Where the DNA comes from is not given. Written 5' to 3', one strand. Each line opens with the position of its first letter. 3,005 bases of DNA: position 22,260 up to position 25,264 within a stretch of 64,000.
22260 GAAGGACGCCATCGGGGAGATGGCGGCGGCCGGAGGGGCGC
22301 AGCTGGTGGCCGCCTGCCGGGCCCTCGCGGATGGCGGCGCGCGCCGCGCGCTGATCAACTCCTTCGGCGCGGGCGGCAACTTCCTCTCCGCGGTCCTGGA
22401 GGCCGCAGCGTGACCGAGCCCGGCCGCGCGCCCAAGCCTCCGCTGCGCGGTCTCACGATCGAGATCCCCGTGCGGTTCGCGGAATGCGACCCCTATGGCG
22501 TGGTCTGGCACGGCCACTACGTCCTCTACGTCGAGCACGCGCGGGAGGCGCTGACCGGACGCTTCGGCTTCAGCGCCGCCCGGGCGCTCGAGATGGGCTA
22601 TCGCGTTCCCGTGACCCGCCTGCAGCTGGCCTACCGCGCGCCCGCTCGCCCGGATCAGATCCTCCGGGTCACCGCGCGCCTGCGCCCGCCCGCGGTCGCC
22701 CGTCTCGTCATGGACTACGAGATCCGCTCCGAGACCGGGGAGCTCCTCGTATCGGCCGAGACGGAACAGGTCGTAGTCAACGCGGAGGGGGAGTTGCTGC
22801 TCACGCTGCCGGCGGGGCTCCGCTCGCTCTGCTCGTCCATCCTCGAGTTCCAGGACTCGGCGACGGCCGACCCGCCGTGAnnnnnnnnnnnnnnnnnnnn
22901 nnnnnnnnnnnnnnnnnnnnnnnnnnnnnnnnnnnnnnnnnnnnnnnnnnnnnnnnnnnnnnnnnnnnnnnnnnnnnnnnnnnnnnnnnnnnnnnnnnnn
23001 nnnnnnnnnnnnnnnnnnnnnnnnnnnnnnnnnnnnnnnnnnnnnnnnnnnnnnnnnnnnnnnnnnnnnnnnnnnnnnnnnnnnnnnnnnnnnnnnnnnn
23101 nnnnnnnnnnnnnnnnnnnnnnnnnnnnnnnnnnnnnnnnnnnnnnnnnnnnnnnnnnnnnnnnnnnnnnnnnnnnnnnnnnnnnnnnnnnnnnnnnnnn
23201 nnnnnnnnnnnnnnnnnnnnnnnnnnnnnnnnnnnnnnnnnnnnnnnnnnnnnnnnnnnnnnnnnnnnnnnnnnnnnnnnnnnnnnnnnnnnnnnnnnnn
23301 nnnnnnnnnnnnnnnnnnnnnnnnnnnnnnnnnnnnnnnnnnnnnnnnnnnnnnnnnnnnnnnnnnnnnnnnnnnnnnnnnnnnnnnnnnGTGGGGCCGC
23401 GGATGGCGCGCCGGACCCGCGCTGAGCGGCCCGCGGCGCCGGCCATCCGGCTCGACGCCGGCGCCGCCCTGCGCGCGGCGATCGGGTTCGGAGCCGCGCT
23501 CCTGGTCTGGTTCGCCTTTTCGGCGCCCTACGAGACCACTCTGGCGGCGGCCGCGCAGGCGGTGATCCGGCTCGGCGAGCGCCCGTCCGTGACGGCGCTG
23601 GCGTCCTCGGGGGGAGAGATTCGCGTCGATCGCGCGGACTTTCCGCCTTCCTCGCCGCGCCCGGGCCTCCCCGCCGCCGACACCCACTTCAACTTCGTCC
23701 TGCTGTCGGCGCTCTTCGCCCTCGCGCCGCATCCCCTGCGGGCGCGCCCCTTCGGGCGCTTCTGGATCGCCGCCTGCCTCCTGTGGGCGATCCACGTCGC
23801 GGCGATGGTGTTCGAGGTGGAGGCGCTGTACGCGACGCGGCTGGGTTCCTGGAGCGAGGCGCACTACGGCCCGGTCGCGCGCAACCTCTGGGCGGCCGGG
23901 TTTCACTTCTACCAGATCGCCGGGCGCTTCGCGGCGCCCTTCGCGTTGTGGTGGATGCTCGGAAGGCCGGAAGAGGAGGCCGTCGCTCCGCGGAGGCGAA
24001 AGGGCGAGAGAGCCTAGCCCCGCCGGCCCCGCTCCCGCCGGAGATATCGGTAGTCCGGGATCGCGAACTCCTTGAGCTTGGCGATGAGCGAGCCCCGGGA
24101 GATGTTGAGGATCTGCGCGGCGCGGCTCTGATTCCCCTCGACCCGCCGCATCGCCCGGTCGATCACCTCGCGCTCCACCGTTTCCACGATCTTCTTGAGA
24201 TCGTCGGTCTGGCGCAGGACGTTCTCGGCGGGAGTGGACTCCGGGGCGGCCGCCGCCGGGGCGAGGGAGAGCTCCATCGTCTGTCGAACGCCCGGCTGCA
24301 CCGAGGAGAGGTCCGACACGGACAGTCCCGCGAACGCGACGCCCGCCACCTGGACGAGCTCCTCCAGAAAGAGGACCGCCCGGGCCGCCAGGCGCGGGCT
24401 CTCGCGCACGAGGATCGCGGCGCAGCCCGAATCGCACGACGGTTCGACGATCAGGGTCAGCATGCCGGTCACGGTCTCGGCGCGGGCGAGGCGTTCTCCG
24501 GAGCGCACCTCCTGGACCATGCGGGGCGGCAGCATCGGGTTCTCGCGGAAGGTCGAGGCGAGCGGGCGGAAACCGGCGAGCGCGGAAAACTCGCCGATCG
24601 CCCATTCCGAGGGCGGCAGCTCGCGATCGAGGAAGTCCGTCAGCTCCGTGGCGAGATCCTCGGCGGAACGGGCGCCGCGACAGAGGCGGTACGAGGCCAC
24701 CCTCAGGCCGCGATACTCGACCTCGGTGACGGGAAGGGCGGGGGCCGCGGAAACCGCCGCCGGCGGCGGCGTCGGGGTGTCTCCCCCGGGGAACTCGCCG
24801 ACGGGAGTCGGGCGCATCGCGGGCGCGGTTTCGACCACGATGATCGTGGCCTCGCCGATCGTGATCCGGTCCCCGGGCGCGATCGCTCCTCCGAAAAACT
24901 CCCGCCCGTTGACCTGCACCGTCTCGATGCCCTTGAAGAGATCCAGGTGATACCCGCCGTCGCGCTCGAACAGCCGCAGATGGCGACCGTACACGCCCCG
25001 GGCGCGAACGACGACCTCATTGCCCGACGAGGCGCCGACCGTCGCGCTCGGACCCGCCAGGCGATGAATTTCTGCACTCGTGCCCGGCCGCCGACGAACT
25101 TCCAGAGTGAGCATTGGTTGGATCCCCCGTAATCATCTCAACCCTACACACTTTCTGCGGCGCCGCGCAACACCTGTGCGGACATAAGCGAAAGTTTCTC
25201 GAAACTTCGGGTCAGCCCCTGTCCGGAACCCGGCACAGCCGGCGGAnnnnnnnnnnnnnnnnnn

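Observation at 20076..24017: Ketosynthase, dead ketosynthase partner and thioesterase translationally coupled to a small exosortase and a membrane partner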

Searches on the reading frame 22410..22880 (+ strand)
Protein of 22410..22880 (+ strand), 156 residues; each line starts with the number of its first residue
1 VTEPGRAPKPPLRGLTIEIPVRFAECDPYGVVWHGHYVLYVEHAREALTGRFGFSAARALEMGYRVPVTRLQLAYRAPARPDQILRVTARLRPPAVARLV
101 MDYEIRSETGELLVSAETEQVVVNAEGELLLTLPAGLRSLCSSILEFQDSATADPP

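Call 3: search_protein_families(library=ncbifam, proteins=[window:22410-22880:+], max_evalue=0.01)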
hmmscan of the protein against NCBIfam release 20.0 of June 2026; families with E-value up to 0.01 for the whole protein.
window:22410-22880:+ (156 aa): 4 families
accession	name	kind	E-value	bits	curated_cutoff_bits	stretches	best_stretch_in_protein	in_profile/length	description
TIGR00051.1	TIGR00051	subfamily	3.4e-16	59.6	68.7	1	21-124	4-107/117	YbgC/FadM family acyl-CoA thioesterase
TIGR02799.1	thio_ybgC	equivalog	4.7e-14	52.8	141.35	1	18-128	4-114/126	tol-pal system-associated acyl-CoA thioesterase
NF047424.1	MenI_Staph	exception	3.7e-13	49.6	225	1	17-127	6-116/148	1,4-dihydroxy-2-naphthoyl-CoA hydrolase MenI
NF008065.0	PRK10800.1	equivalog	5.5e-11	42.7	185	1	19-127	10-118/134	tol-pal system-associated acyl-CoA thioesterase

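Call 4: search_protein_families(library=pfam, proteins=[window:22410-22880:+], max_evalue=0.01)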
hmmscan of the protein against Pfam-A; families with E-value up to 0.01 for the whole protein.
window:22410-22880:+ (156 aa): 2 families
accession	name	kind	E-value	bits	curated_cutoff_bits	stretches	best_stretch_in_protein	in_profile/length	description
PF13279.12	4HBT_2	-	5.1e-14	53.2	25.5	1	21-137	1-118/122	Thioesterase-like superfamily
PF03061.28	4HBT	-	5.9e-10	39.8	20.6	1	29-112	1-77/79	Thioesterase superfamily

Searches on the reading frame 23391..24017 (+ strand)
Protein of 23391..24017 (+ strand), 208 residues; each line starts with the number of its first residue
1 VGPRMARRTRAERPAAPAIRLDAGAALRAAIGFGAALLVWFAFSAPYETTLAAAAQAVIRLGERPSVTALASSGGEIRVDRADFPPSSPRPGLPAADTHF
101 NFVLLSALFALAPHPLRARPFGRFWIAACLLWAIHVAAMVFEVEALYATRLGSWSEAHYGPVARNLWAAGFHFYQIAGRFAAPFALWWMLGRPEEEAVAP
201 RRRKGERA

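Call 3: search_protein_families(library=ncbifam, proteins=[window:23391-24017:+], max_evalue=0.01)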
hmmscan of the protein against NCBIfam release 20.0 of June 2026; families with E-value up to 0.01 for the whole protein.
window:23391-24017:+ (208 aa): 0 families

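Call 4: search_protein_families(library=pfam, proteins=[window:23391-24017:+], max_evalue=0.01)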
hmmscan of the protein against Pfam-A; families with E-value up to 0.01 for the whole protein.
window:23391-24017:+ (208 aa): 0 families

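Call 18: find_homologous_proteins(query=window:23391-24014:+, max_evalue=0.001)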
Query window:23391-24014:+ (208 aa): 513 proteins with E <= 0.001 among 8000 candidates; the best 120 are listed.
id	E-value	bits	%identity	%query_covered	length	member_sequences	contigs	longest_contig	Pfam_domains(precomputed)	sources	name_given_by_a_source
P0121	3.4e-122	424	97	99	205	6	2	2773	-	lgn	-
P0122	8.5e-115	400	93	97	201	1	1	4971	-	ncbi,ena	-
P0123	6.2e-88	312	74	94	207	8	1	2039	PF28117.1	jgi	jgi:hypothetical protein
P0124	2.4e-86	307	75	92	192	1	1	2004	PF28117.1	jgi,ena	-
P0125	5.2e-86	306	76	92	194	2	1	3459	-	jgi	jgi:hypothetical protein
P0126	4.9e-85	303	74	91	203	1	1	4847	-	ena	-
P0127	1.2e-84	302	74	91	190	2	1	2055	-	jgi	jgi:hypothetical protein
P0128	2.3e-84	301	72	92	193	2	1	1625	PF28117.1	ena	-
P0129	3.0e-83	297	68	96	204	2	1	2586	-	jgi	jgi:hypothetical protein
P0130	6.9e-83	296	73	92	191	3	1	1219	PF28117.1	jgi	jgi:hypothetical protein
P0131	8.7e-83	295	68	96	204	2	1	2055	-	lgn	-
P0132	9.7e-83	295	68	97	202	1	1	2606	-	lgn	-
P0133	1.3e-82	295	68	96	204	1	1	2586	-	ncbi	ncbi:MAG TPA: hypothetical protein VGO79_16490 [Thermoanaerobaculia bacterium]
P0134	1.7e-82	294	72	80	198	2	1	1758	PF28117.1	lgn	-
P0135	2.0e-82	294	76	83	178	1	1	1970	PF28117.1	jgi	-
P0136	3.9e-82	293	68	96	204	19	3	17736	PF28117.1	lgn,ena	-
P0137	5.1e-82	293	73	89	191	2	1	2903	PF28117.1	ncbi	-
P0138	1.0e-81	292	69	92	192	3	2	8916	PF28117.1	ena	-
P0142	1.1e-80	289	72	90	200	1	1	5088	PF28117.1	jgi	jgi:hypothetical protein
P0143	1.3e-80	288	67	96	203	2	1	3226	PF28117.1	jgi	jgi:hypothetical protein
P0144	1.9e-80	288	62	98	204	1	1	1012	PF28117.1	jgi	-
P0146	3.0e-80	287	73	90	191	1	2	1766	PF28117.1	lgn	-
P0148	4.3e-80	287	67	98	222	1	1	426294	PF28117.1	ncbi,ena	-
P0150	5.3e-80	286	72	88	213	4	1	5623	PF28117.1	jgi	-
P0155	1.3e-79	285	70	91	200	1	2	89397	PF28117.1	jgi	jgi:hypothetical protein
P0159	2.7e-79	284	71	91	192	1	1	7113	PF28117.1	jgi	-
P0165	1.5e-78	282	70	92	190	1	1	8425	PF28117.1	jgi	jgi:hypothetical protein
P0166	1.8e-78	281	69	89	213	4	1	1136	PF28117.1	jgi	jgi:hypothetical protein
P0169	2.7e-78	281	72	90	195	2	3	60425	PF28117.1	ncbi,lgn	ncbi:MAG TPA: hypothetical protein VGH97_09255 [Thermoanaerobaculia bacterium]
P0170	3.3e-78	280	70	90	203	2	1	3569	PF28117.1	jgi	-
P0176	1.8e-77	278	69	91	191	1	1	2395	PF28117.1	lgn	-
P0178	2.2e-77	278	70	89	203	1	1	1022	PF28117.1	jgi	jgi:hypothetical protein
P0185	6.9e-77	276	68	91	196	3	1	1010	PF28117.1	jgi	jgi:hypothetical protein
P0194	2.5e-76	274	69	89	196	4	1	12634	PF28117.1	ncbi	-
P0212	7.2e-75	270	69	92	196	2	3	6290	PF28117.1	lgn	-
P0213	8.1e-75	269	67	89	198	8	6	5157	PF28117.1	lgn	-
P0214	8.4e-75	269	70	90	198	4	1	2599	PF28117.1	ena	-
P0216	9.3e-75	269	69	90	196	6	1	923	PF28117.1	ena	-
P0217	1.0e-74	269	66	91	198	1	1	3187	PF28117.1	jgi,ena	-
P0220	1.8e-74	268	66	94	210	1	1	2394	PF28117.1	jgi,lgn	jgi:hypothetical protein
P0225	6.2e-74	267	65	92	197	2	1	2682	PF28117.1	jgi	jgi:hypothetical protein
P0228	1.3e-73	266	65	95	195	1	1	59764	PF28117.1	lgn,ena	-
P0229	1.3e-73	265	64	92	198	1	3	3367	PF28117.1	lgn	-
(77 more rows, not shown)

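Call 19: search_protein_families(library=pfam, proteins=[window:23391-24014:+, P0123, P0148], max_evalue=10)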
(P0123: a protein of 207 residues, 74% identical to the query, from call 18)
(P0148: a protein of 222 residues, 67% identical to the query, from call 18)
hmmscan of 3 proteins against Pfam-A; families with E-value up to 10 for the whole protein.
window:23391-24014:+ (208 aa): 0 families

P0123 (207 aa): 0 families

P0148 (222 aa): 0 families

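Call 55: predict_structure(alignment_id=A5)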
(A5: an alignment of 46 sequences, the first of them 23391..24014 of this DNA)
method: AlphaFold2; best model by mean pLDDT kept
length: 208 residues; sequences in the alignment: 46
mean_pLDDT: 83.8   pTM: 0.78
mean pLDDT of the five models: 83.8, 83.5, 81.6, 80.0, 76.1
residues with pLDDT >= 90: 67; 70-90: 108; 50-70: 33; < 50: 0
segments of 3 or more residues with pLDDT < 50: none
pLDDT, mean of each block of 10 residues (from residue 1): 69 68 84 86 92 97 94 92 84 83 87 87 92 92 90 85 88 81 82 61 65
secondary structure, 60 per line:
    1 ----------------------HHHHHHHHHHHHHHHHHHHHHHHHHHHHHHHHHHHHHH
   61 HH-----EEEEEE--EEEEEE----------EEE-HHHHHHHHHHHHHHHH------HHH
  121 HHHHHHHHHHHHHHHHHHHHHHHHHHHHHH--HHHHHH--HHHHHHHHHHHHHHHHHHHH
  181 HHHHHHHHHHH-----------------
elements in order: H23-62 E68-73 E76-81 E92-94 H96-111 H118-150 H153-158 H161-191

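Call 60: fold_search(model_id=the predicted structure, library=pdb)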
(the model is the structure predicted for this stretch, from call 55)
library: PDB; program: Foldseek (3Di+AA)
matches with E <= 10: 57; with E <= 0.001: 0
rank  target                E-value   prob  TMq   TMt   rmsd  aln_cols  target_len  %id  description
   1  8wgy_E                1.2e+00  0.08  0.12  0.04  14.1       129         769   10  MPOX E5 hexamer AMP-PNP and ssDNA bound form with clear primase domain (released 2024-10-16)
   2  8izm_A                1.5e+00  0.08  0.17  0.04  19.7       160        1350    9  Structure of the Mumps Virus L Protein (state2) Bound by Phosphoprotein Tetramer (released 2024-04-17)
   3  6o7t_h                2.7e+00  0.04  0.16  0.19  14.1       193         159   11  Saccharomyces cerevisiae V-ATPase Vph1-VO (released 2019-04-03)
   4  2i1x                  3.1e+00  0.03  0.15  0.15  22.1       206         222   16  Bacteriorhodopsin/lipid complex, D96A mutant (released 2006-10-10)
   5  4hyx_A                3.1e+00  0.03  0.15  0.14  22.0       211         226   16  Crystal Structure Analysis of the Bacteriorhodopsin in Facial Amphiphile-4 DMPC Bicelle (released 2013-03-20)
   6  8s5f_E                3.3e+00  0.06  0.19  0.13  13.7       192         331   14  Crystal structure of the HExxH domain of ChlBHExxH a novel alpha-ketoglutarate dependent oxygenase (released 2024-10-02)
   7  4x31                  3.7e+00  0.02  0.15  0.14  21.9       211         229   18  Room temperature structure of bacteriorhodopsin from lipidic cubic phase obtained with serial millisecond crystallograph (released 2015-02-18)
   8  6v86_A                4.1e+00  0.04  0.19  0.04  18.6       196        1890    7  Parainfluenza virus 5 L-P complex with an alternate conformation of the CD-MTase-CTD module (released 2020-02-19)
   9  1c8r                  4.3e+00  0.02  0.15  0.15  21.5       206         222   18  BACTERIORHODOPSIN D96N BR STATE AT 2.0 A RESOLUTION (released 1999-10-20)
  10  8k8v_A                4.3e+00  0.02  0.13  0.06  24.9       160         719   14  CryoEM structure of LonC protease hepatmer, apo state (released 2024-08-07)
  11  4hyx_B                4.5e+00  0.02  0.15  0.14  22.1       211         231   15  Crystal Structure Analysis of the Bacteriorhodopsin in Facial Amphiphile-4 DMPC Bicelle (released 2013-03-20)
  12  8wh6_E                4.8e+00  0.04  0.12  0.05  14.7       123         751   12  MPOX E5 hexamer ADP and ssDNA bound and clear primase domain conformation (released 2024-09-25)
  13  8xj6_F                4.8e+00  0.03  0.14  0.05  16.7       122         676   12  The Cryo-EM structure of MPXV E5 apo conformation (released 2024-05-01)
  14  1fbb                  4.8e+00  0.02  0.15  0.14  22.1       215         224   17  CRYSTAL STRUCTURE OF NATIVE CONFORMATION OF BACTERIORHODOPSIN (released 2000-08-09)
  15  8xj6_E                5.0e+00  0.03  0.12  0.06  13.9       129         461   10  The Cryo-EM structure of MPXV E5 apo conformation (released 2024-05-01)
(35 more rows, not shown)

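Call 81: search_protein_families(library=ncbifam, alignment_id=A4, max_evalue=1)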
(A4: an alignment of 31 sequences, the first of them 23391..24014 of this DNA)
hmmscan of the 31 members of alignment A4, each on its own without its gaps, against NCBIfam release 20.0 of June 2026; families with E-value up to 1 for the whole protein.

A. member 1, window:23391-24014:+ (208 aa): 1 family
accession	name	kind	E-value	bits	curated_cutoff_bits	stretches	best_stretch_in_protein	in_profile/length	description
NF033207.2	midcut_by_XrtH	subfamily_domain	0.14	12.2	45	1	103-138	47-82/175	midcut-by-XrtH protein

B. families by the number of members that match (of 31 scanned): 10 families
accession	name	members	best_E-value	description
NF041730.1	XrtH_assoc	27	9.2e-11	exosortase H-associated membrane protein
TIGR04222.1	near_uncomplex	1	0.013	TIGR04222 domain-containing membrane protein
NF012213.0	VanC1_ser_lig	1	0.044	D-alanine--D-serine ligase VanC1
NF009498.0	PRK12858.1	1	0.051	tagatose 1,6-diphosphate aldolase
NF002923.0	PRK03557.1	1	0.052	CDF family zinc transporter ZitB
NF009515.0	PRK12874.1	1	0.073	4-hydroxybenzoate polyprenyltransferase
NF041023.1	PP0621_fam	1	0.097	PP0621 family protein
NF033207.2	midcut_by_XrtH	1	0.14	midcut-by-XrtH protein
TIGR02854.1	spore_II_GA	1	0.18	sigma-E processing peptidase SpoIIGA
NF046002.1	MAG3450_fam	1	0.74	MAG3450 family membrane protein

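Call 86: list_cluster_members(proteins=[window:23391-24014:+, window:23403-24014:+, window:22410-22877:+, window:20076-21299:+])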
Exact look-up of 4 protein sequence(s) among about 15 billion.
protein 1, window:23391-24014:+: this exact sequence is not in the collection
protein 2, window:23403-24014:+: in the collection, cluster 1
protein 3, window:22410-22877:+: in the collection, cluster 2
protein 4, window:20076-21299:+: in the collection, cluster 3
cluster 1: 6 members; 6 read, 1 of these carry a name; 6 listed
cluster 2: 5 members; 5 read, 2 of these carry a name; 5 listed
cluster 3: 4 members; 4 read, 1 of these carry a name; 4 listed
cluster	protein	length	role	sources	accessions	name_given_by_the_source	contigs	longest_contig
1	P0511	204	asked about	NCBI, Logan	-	-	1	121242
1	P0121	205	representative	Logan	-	-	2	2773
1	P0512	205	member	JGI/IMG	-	hypothetical protein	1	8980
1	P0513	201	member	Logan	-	-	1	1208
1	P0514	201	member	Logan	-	-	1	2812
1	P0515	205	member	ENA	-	-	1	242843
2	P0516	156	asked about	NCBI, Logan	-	-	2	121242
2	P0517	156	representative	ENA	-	-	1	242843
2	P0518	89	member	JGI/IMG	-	acyl-CoA thioesterase FadM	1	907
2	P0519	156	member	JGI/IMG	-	acyl-CoA thioester hydrolase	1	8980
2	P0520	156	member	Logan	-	-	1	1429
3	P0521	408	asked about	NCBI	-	-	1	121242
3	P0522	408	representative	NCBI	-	-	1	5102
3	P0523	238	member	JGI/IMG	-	3-oxoacyl-[acyl-carrier-protein] synthase II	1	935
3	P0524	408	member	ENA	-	-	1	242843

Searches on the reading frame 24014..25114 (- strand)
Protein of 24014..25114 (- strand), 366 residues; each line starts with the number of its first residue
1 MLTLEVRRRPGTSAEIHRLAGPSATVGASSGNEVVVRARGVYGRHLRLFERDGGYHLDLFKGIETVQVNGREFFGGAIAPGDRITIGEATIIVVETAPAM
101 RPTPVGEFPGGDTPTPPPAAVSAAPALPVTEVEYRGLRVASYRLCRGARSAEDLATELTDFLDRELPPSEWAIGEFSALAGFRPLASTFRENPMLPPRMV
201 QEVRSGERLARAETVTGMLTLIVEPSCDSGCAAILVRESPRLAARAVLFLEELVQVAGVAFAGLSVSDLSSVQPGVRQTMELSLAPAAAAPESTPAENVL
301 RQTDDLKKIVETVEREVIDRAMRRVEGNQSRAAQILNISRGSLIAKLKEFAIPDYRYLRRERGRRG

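Call 6: search_protein_families(library=pfam, proteins=[window:24014-25114:-], max_evalue=0.01)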
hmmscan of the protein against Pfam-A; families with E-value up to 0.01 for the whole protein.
window:24014-25114:- (366 aa): 2 families
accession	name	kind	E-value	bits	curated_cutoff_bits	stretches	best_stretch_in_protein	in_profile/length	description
PF02954.25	HTH_8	-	1.8e-12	47.2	22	1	310-350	2-42/42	Bacterial regulatory protein, Fis family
PF16697.10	Yop-YscD_cpl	-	2.7e-05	24.8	33.2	1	15-94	10-91/94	Inner membrane component of T3SS, cytoplasmic domain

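Call 7: search_protein_families(library=ncbifam, proteins=[window:24014-25114:-], max_evalue=0.01)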
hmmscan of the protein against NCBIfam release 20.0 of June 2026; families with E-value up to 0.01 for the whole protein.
window:24014-25114:- (366 aa): 16 families
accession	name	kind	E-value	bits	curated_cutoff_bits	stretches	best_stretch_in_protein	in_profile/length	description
NF041552.1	TF_PrdR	equivalog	4.5e-09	35.2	795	1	295-350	520-576/577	sigma-54 dependent transcriptional regulator PrdR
NF008469.0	PRK11361.1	equivalog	8.3e-08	31.3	714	1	295-352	399-456/461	acetoacetate metabolism transcriptional regulator AtoC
NF001659.0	PRK00430.1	equivalog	2.5e-07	31.3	99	1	305-351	49-96/98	DNA-binding transcriptional regulator Fis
TIGR02915.1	PEP_resp_reg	equivalog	2.7e-05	23.2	502.6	1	304-350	396-442/445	PEP-CTERM-box response regulator transcription factor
NF002517.0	PRK01905.1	equivalog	0.00011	22.8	122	1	309-349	33-73/77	Fis family transcriptional regulator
TIGR02040.1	PpsR-CrtJ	equivalog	0.00022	20.4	275.4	1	307-352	397-442/442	transcriptional regulator PpsR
NF008485.2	PRK11388.1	equivalog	0.00043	18.7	551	1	306-352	589-637/643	dihydroxyacetone kinase operon transcriptional regulator DhaR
TIGR01818.1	ntrC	equivalog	0.00044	19.2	558.6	1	298-349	414-462/463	nitrogen regulation protein NR(I)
TIGR02974.1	phageshock_pspF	equivalog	0.00051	19.4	443.55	1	294-348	280-334/336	phage shock protein operon transcriptional activator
NF007689.0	PRK10365.1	equivalog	0.00051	19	760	1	300-347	393-439/441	sigma-54-dependent response regulator transcription factor ZraR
NF003451.0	PRK05022.1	equivalog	0.00068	18.5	476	1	283-346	440-504/512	nitric oxide reductase transcriptional regulator NorR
NF050807.1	TransRegFlbDCaul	equivalog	0.0008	18.4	750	1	275-351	365-439/454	sigma-54-dependent transcriptional regulator FlbD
NF041906.1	V4R_TF_MobR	exception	0.0017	16.9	999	1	307-349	501-543/544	phenol degradation transcriptional regulator MobR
NF041946.1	LuxO_transreg_Vib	equivalog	0.0018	17.1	800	1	292-350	402-460/463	quorum-sensing sigma-54 dependent transcriptional regulator LuxO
NF051870.1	NAssimRespRegNtrX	equivalog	0.0032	16.4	600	1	303-350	403-450/452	nitrogen assimilation response regulator NtrX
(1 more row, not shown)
